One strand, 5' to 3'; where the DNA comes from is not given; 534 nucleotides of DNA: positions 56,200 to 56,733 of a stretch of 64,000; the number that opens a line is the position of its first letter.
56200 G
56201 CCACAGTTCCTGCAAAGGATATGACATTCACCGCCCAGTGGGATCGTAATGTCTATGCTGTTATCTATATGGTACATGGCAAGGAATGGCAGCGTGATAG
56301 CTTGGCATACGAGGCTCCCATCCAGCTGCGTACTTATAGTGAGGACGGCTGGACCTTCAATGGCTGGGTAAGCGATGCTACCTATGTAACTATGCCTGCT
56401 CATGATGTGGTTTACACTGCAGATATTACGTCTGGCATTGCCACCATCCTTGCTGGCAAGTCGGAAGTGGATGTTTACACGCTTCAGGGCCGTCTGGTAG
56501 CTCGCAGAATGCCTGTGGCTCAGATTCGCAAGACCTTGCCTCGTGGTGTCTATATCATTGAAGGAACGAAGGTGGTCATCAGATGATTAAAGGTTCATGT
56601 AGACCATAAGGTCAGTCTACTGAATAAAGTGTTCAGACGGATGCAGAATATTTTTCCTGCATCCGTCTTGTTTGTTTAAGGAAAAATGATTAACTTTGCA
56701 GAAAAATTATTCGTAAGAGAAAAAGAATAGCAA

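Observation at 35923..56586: A 20.7-kb four-gene operon of giant secreted modular proteins with no catalytic domain: candidate undescribed cell-surface assembly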

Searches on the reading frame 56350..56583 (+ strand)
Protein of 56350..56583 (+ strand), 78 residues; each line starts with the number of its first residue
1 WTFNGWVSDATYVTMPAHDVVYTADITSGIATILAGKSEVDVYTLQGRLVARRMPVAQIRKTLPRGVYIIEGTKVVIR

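Call 51: search_protein_families(library=ncbifam, max_evalue=10, proteins=[window:56350-56583:+])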
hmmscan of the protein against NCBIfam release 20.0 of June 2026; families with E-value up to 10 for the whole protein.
seq(78 aa): 2 families
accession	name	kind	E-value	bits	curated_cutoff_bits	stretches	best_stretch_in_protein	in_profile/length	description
TIGR04183.1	Por_Secre_tail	domain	0.0015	18.5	23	1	30-71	13-57/72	T9SS type A sorting domain-containing protein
TIGR02543.1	List_Bact_rpt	repeat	0.27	11.6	20.95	1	1-24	6-38/44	TIGR02543 family repeat protein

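Call 52: search_protein_families(library=pfam, max_evalue=10, proteins=[window:56350-56583:+])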
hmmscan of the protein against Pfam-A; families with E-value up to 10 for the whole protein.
seq(78 aa): 1 family
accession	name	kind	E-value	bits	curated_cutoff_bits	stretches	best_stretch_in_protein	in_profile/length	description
PF18998.6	Flg_new_2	-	0.18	12.2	23.6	1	1-24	35-67/73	Divergent InlB B-repeat domain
